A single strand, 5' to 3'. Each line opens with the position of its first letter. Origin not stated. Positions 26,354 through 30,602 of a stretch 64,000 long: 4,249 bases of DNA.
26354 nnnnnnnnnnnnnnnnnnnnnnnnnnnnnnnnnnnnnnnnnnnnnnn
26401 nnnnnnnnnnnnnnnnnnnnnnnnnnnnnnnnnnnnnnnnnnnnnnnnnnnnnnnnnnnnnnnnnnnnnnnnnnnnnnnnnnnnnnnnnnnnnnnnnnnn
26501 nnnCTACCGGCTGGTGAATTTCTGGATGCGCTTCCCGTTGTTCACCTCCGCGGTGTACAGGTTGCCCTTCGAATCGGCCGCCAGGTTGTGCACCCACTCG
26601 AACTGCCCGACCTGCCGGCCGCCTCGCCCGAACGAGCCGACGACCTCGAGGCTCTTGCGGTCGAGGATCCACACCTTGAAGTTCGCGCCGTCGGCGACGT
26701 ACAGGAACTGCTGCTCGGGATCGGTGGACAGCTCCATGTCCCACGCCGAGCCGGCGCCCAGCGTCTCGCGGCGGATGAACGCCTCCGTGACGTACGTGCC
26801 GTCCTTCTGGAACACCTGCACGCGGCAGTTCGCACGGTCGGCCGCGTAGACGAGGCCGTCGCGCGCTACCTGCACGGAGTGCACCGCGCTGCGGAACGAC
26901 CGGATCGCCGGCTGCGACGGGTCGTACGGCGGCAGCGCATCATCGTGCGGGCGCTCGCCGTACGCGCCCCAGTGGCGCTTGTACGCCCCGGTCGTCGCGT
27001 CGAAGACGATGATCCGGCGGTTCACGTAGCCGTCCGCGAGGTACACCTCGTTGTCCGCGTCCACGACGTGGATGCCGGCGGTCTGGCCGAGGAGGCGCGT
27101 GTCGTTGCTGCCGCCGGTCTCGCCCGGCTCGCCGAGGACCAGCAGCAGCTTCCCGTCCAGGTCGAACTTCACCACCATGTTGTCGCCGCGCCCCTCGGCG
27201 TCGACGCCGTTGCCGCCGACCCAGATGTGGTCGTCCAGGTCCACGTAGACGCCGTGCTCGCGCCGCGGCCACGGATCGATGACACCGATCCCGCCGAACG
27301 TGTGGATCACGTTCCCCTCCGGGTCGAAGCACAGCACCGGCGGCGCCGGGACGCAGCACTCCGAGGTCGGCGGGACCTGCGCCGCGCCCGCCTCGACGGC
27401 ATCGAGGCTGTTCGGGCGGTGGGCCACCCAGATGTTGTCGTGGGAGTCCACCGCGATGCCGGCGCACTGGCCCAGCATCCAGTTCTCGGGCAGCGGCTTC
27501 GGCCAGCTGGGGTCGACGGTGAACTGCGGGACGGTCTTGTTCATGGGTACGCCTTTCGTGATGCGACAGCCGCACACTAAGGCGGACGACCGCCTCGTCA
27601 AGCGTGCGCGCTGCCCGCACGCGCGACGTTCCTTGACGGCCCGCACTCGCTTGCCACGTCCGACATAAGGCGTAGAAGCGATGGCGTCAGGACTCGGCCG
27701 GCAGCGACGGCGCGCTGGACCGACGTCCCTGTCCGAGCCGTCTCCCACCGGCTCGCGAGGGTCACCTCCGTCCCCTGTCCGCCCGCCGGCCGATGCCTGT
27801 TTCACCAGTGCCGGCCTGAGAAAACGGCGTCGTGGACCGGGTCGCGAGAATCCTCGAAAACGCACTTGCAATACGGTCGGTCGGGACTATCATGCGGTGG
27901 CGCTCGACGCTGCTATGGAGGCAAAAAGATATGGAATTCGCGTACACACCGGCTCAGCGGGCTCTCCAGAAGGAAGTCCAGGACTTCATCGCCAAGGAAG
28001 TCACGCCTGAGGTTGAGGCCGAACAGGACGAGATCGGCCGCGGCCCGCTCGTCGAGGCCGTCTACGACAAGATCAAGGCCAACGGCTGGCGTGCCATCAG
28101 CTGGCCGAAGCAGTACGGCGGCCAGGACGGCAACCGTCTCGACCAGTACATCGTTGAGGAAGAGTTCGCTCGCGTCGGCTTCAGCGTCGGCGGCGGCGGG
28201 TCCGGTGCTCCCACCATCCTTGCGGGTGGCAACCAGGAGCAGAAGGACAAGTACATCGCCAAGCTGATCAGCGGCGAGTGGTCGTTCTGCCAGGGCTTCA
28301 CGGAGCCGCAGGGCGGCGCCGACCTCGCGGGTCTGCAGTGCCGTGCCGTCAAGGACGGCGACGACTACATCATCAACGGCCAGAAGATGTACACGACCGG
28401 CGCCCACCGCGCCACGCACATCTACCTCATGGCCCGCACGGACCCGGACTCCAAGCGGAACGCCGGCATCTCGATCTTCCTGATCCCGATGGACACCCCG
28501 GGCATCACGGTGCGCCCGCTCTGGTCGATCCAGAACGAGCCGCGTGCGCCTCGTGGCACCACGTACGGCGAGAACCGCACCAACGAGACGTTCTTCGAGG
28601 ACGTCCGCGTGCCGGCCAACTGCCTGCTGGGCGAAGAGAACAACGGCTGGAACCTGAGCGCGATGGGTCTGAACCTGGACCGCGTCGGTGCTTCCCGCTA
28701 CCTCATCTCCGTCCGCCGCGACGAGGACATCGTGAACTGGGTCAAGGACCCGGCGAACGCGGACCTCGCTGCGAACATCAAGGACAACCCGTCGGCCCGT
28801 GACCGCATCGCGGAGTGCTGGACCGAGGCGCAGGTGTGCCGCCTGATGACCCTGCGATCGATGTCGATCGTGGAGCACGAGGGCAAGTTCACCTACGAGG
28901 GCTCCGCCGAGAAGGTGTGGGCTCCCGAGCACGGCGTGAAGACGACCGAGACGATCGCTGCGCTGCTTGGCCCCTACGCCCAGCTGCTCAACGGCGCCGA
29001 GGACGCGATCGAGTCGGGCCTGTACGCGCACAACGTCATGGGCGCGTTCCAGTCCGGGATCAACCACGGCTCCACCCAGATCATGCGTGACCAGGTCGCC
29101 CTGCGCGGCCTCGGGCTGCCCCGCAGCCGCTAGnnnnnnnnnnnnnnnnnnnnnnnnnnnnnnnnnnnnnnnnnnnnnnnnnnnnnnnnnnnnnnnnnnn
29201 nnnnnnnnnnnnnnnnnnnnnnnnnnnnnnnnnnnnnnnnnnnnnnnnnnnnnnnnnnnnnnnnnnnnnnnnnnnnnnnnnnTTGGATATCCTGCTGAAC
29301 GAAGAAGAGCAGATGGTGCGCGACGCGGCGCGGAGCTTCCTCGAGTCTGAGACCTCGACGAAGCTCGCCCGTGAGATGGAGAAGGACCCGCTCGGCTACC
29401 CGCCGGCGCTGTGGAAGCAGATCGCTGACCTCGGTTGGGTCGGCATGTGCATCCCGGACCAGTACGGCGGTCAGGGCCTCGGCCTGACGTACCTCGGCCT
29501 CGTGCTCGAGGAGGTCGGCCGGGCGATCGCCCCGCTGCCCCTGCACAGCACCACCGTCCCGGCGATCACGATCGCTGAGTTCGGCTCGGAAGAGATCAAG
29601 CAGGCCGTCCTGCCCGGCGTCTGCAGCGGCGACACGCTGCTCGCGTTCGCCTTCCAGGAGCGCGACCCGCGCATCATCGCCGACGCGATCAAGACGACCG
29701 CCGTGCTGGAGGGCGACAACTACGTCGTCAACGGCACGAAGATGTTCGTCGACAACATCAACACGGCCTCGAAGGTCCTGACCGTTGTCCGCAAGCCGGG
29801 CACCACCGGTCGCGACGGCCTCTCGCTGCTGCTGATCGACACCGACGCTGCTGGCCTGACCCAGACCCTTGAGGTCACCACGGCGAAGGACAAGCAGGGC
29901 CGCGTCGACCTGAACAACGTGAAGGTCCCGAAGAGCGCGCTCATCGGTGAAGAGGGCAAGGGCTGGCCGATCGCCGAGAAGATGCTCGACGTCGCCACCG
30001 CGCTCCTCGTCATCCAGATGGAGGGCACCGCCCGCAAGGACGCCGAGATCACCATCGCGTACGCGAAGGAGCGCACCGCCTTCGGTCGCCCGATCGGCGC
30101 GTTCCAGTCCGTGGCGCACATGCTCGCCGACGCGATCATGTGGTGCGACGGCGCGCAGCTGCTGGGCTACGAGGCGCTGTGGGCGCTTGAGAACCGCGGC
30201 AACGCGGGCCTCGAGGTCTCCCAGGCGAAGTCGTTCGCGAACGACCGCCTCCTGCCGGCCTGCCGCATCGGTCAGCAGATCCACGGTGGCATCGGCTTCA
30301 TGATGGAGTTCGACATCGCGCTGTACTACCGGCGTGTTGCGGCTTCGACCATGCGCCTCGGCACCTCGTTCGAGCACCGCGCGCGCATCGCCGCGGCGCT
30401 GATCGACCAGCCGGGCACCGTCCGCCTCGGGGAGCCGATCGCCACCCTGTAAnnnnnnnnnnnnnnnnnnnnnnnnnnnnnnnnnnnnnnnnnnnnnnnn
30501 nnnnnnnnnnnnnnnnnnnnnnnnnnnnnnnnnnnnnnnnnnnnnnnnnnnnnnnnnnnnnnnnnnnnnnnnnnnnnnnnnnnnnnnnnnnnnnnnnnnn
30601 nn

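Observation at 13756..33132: Orphan CoA-thioester island: six family III CoA-transferases with lyases, propellers and no classical beta-oxidation genes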

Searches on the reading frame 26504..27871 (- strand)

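Call 5: search_protein_families(library=pfam, proteins=[window:26504-27871:-])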
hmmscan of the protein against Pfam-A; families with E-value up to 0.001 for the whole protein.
window:26504-27871:- (455 aa): 3 families
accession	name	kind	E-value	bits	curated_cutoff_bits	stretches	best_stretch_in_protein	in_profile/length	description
PF01436.27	NHL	-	4.5e-13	49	20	0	331-354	5-28/28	NHL repeat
PF06739.17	SBBP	-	0.00034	21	20.5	0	426-441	14-29/38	Beta-propeller repeat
PF08450.18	SGL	-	0.00057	20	26.3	0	383-453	141-211/246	SMP-30/Gluconolactonase/LRE-like region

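Call 11: search_protein_families(library=ncbifam, proteins=[window:26504-27871:-], max_evalue=0.00001)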
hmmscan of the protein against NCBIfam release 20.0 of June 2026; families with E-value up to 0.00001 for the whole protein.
window:26504-27871:- (455 aa): 1 family
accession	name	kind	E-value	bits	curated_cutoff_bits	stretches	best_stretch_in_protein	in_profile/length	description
NF035926.1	scyF_NHL_VPEP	equivalog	3.4e-19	69.2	350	1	181-363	128-282/376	scytonemin biosynthesis PEP-CTERM protein ScyF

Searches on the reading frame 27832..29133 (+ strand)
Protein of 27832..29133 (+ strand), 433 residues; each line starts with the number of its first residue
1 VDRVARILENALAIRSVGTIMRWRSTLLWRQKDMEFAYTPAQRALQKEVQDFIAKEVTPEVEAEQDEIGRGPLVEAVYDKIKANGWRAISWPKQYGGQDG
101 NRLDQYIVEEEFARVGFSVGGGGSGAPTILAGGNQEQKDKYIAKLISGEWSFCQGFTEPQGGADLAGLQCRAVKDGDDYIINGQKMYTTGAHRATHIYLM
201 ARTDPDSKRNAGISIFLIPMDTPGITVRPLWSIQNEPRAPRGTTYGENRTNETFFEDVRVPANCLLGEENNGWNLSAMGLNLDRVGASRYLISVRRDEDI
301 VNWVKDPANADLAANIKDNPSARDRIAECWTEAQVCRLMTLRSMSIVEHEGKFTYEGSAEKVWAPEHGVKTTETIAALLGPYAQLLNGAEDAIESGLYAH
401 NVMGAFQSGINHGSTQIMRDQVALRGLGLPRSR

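Call 5: search_protein_families(library=pfam, proteins=[window:27832-29133:+])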
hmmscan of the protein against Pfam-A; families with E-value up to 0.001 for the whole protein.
window:27832-29133:+ (433 aa): 4 families
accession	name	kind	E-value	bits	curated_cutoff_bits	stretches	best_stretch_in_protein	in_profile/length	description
PF02771.21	Acyl-CoA_dh_N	-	2.5e-21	76.6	22.9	1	39-149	1-113/113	Acyl-CoA dehydrogenase, N-terminal domain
PF02770.24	Acyl-CoA_dh_M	-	2.6e-20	72.8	33.3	1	153-231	1-79/97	Acyl-CoA dehydrogenase, middle domain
PF00441.29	Acyl-CoA_dh_1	-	9.5e-11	42.5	22.4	1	270-425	1-148/150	Acyl-CoA dehydrogenase, C-terminal domain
PF11794.13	HpaB_N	-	1.4e-05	25.3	35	1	180-263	179-266/270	4-hydroxyphenylacetate 3-hydroxylase N terminal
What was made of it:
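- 27931..29133 (+): ACAD-L: PimC-like acyl-CoA dehydrogenase, probably the catalytic subunit (core). Three ACAD domains (call 5).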

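Call 11: search_protein_families(library=ncbifam, proteins=[window:27832-29133:+], max_evalue=0.00001)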
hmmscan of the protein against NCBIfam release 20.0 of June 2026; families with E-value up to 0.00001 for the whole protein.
window:27832-29133:+ (433 aa): 18 families
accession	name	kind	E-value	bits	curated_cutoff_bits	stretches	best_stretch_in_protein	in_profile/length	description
TIGR03204.1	pimC_large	equivalog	1.7e-53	182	623.85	1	37-420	3-386/395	pimeloyl-CoA dehydrogenase large subunit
NF042972.1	AcrlCoAredClosAcrC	equivalog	4.7e-43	147.3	640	1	34-382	1-340/378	acryloyl-CoA reductase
TIGR03207.1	cyc_hxne_CoA_dh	equivalog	3.8e-33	114.7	575.35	1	41-419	4-364/372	cyclohexanecarboxyl-CoA dehydrogenase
NF045552.1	GlutCoADH_Des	equivalog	4.9e-30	105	470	1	34-383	1-344/387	glutaryl-CoA dehydrogenase Acd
NF043006.1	CyhCrbnylCoADH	equivalog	3.6e-26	92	650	1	46-382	12-339/380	cyclohexane-1-carbonyl-CoA dehydrogenase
NF053553.1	prodigi_MBC_PigA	equivalog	1.3e-24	87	500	1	34-428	1-380/381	prodigiosin MBC biosynthesis dehydrogenase PigA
NF045652.1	ProlPCPDhRedW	equivalog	1.9e-24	86.2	650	1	129-423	95-370/376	L-prolyl-[peptidyl-carrier protein] dehydrogenase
NF008997.0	PRK12341.1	equivalog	2.9e-24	85.8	537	1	34-284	1-242/382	acyl-CoA dehydrogenase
NF058590.1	AcCoDHFadEBacil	equivalog_domain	9.4e-24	83.8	600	1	38-285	21-258/586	acyl-CoA dehydrogenase FadE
NF052270.1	Staph_DH_FadE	equivalog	2.2e-19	69.5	600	1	121-228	109-213/400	acyl-CoA dehydrogenase FadE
NF042439.1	SulpropCoADesulf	equivalog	6.2e-18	64.7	600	1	58-424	12-368/379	3-sulfinopropanoyl-CoA desulfinase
NF002885.1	PRK03354.1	equivalog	3.4e-14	52.7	540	1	34-284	1-239/378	crotonobetainyl-CoA dehydrogenase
NF007000.1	PRK09463.1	subfamily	2.8e-12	45.8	600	1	36-269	34-279/726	acyl-CoA dehydrogenase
TIGR04022.1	sulfur_SfnB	equivalog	2.8e-11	42.9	430.9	1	63-233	26-191/391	SfnB family sulfur acquisition oxidoreductase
TIGR03203.1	pimD_small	equivalog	4.6e-11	42.4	652.7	1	42-230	8-198/378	pimeloyl-CoA dehydrogenase small subunit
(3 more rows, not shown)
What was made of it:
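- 27931..29133 (+): The best NCBIfam match is PimC large subunit at 182 bits, against a cutoff of 624 (call 11).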

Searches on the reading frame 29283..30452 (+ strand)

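Call 5: search_protein_families(library=pfam, proteins=[window:29283-30452:+])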
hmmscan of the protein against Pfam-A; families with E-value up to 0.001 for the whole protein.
window:29283-30452:+ (389 aa): 3 families
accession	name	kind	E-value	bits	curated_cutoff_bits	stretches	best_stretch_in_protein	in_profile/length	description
PF02771.21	Acyl-CoA_dh_N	-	1.9e-27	96.3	22.9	1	6-117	1-113/113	Acyl-CoA dehydrogenase, N-terminal domain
PF00441.29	Acyl-CoA_dh_1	-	9.4e-26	91.2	22.4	1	225-373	1-149/150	Acyl-CoA dehydrogenase, C-terminal domain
PF02770.24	Acyl-CoA_dh_M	-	2.8e-10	40.7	33.3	1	121-196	1-78/97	Acyl-CoA dehydrogenase, middle domain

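Call 11: search_protein_families(library=ncbifam, proteins=[window:29283-30452:+], max_evalue=0.00001)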
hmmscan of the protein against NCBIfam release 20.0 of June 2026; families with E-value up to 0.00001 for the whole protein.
window:29283-30452:+ (389 aa): 18 families
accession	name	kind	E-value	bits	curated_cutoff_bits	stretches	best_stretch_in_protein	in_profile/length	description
NF042972.1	AcrlCoAredClosAcrC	equivalog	4.8e-58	196.6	640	1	1-373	1-376/378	acryloyl-CoA reductase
NF045552.1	GlutCoADH_Des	equivalog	1e-46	159.9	470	1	1-361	1-367/387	glutaryl-CoA dehydrogenase Acd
TIGR03203.1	pimD_small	equivalog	5.8e-42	144.1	652.7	1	3-372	2-375/378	pimeloyl-CoA dehydrogenase small subunit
NF053553.1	prodigi_MBC_PigA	equivalog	5e-39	134.5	500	1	1-347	1-353/381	prodigiosin MBC biosynthesis dehydrogenase PigA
NF058590.1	AcCoDHFadEBacil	equivalog_domain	7.5e-39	133.7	600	1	5-284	21-302/586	acyl-CoA dehydrogenase FadE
NF045652.1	ProlPCPDhRedW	equivalog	1e-38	133.2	650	1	12-339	7-340/376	L-prolyl-[peptidyl-carrier protein] dehydrogenase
NF043006.1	CyhCrbnylCoADH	equivalog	1.5e-36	126.2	650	1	6-352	5-354/380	cyclohexane-1-carbonyl-CoA dehydrogenase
TIGR03207.1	cyc_hxne_CoA_dh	equivalog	6.7e-35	120.5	575.35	1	5-319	1-318/372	cyclohexanecarboxyl-CoA dehydrogenase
NF008997.0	PRK12341.1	equivalog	2.5e-34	118.9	537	1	1-361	1-364/382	acyl-CoA dehydrogenase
NF050027.1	acylCoADhIpdE2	equivalog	8.2e-33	114.2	450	2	164-371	111-308/311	acyl-CoA dehydrogenase IpdE2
NF042439.1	SulpropCoADesulf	equivalog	1.6e-29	102.8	600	1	16-375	4-372/379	3-sulfinopropanoyl-CoA desulfinase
NF002885.1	PRK03354.1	equivalog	3.9e-29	101.8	540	1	1-355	1-355/378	crotonobetainyl-CoA dehydrogenase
TIGR03204.1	pimC_large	equivalog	9.3e-21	74.1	623.85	1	4-236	3-241/395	pimeloyl-CoA dehydrogenase large subunit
NF052270.1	Staph_DH_FadE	equivalog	2.6e-16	59.3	600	1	96-352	116-372/400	acyl-CoA dehydrogenase FadE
NF007000.1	PRK09463.1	subfamily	2.2e-12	46.1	600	1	4-283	35-342/726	acyl-CoA dehydrogenase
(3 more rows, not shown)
